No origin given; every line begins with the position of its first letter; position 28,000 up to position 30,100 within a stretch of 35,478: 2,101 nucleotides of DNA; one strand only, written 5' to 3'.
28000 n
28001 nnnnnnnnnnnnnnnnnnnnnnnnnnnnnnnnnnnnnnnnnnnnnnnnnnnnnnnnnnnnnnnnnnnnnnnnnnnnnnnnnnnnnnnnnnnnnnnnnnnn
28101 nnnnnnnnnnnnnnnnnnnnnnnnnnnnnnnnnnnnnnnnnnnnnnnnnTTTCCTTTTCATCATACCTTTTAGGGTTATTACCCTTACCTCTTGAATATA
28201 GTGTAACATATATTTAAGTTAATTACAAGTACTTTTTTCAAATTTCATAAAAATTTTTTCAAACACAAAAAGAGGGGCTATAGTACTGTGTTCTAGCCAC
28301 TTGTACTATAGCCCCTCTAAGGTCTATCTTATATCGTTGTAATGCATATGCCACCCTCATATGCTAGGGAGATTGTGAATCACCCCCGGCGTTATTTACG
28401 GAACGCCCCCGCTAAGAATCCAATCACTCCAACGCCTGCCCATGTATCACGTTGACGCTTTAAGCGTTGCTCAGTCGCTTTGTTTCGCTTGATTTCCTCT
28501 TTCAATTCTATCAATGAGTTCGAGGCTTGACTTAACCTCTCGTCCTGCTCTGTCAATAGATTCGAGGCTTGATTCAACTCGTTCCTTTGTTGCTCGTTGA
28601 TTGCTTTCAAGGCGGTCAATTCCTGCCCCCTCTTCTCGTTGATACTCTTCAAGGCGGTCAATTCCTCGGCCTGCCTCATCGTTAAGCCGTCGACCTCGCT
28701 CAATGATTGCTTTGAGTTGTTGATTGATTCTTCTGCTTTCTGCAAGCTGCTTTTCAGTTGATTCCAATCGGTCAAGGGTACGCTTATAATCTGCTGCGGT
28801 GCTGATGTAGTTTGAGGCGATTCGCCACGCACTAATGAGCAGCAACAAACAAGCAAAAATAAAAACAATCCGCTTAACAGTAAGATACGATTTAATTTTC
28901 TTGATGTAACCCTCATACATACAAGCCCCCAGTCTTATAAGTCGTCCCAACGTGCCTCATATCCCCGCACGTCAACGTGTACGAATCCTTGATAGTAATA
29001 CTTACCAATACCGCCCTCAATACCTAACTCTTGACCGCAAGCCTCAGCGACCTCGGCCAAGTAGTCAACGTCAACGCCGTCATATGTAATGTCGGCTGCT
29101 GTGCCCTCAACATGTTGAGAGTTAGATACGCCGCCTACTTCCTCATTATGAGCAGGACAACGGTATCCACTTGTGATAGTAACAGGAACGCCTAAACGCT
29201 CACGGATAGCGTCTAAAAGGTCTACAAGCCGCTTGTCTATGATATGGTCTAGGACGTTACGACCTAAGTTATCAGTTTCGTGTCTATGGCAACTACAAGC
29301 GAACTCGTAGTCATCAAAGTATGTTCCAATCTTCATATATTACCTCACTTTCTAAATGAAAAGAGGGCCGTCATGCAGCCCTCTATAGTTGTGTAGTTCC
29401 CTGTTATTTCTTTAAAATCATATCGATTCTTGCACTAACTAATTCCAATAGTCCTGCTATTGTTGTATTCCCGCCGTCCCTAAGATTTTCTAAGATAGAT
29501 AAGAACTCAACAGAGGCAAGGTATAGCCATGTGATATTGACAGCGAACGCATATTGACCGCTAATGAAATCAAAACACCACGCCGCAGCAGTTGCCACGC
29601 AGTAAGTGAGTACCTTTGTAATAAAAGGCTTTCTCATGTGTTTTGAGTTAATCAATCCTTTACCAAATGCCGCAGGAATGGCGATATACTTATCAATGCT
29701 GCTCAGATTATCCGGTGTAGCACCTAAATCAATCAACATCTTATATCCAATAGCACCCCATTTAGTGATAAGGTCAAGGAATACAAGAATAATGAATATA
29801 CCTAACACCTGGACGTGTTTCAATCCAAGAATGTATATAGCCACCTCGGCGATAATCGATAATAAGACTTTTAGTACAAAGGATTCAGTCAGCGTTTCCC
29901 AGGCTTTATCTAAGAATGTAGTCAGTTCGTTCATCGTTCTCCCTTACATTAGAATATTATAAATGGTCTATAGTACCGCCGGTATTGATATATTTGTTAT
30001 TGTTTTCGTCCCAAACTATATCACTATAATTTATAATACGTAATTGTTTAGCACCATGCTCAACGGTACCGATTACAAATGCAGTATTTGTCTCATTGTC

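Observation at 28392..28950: Spanin-like gene anchored at both ends, with a second long frame open over the same DNA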

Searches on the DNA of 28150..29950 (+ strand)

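Call 5: search_dna_similar(query=window:28300-29950:+, collection=phages, mode=distant, max_rows=30)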
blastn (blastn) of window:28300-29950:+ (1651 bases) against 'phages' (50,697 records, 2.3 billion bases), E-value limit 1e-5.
No match.

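Call 88: search_rna_families(source=window, start=28150, end=28450, threshold=evalue, max_evalue=1)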
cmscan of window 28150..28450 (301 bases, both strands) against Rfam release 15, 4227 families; matches with E-value up to 1: 2.
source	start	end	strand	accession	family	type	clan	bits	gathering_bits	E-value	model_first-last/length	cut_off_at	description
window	28224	28315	+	RF02822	Srn266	Gene; sRNA;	-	30.7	63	0.0034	1-112/112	no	Streptococcus RNA 266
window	28265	28338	-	RF02353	BjrC68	Gene; sRNA;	-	18.8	39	0.012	1-82/82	no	Bradyrhizobiaceae sRNA BjrC68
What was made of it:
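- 28344..28364 (-): Conserved hairpin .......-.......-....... just after A's stop, preceded by an anti-SD-complementary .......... Role unknown. No Rfam family above threshold (call 88).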

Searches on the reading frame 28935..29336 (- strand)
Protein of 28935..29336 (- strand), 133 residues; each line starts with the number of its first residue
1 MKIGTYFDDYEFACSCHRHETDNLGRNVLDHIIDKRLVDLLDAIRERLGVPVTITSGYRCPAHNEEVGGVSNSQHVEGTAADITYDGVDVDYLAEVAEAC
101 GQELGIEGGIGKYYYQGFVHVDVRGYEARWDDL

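Call 3: search_protein_families(library=phrogs, proteins=[window:28935-29336:-], max_evalue=0.1)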
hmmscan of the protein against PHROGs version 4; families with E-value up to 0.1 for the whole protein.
window:28935-29336:- (133 aa): 5 families
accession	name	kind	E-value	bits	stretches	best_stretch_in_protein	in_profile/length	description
phrog_894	-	lysis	3.3e-45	155.7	1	1-131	44-174/389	endolysin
phrog_17373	-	other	1.7e-14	55.1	1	34-130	38-128/224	peptidase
phrog_28234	-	lysis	3.4e-08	33.9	1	33-128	270-364/372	endolysin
phrog_25247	-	other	8.5e-08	32.7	1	37-124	424-504/520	peptidase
phrog_2649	-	lysis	0.00027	21.9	1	57-129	62-133/261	endolysin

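Call 4: search_protein_families(library=pfam, proteins=[window:28935-29336:-], max_evalue=0.1)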
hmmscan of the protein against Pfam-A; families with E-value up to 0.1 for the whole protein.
window:28935-29336:- (133 aa): 3 families
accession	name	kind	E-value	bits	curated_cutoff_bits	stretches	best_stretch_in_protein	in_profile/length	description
PF08291.16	Peptidase_M15_3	-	4.2e-23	82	23.2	1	10-122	6-108/108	Peptidase M15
PF05951.18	Peptidase_M15_2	-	1.1e-13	51.6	27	1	27-124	47-148/153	Bacterial protein of unknown function (DUF882)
PF00497.25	SBP_bac_3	-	0.08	13.2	26.4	0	81-104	17-40/132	Bacterial extracellular solute-binding proteins, family 3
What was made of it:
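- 28935..29336 (-): Endolysin: 133 aa, a single Peptidase_M15_3 domain. Pfam 4.2e-23. phrog_894 at 3.3e-45 (calls 3, 4).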

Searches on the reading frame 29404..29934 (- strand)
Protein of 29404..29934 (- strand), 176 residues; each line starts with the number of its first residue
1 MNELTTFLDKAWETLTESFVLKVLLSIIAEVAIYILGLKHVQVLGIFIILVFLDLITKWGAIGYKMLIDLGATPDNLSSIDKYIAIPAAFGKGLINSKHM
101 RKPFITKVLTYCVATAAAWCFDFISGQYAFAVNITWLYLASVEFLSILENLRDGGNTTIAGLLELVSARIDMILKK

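Call 3: search_protein_families(library=phrogs, proteins=[window:29404-29934:-], max_evalue=0.1)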
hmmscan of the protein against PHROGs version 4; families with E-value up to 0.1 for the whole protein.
window:29404-29934:- (176 aa): 1 family
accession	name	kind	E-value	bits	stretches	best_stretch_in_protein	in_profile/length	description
phrog_199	-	lysis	6.1e-07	29.5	1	36-167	22-125/545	holin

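Call 4: search_protein_families(library=pfam, proteins=[window:29404-29934:-], max_evalue=0.1)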
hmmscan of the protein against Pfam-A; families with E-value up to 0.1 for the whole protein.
window:29404-29934:- (176 aa): 1 family
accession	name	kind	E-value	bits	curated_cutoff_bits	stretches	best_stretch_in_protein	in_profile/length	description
PF05105.17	Phage_holin_4_1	-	3.7e-05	24.2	22.2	1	41-155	11-100/116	Bacteriophage holin family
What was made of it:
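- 29404..29934 (-): Holin, 176 aa. PF05105 at 3.7e-05. phrog_199 (calls 3, 4).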
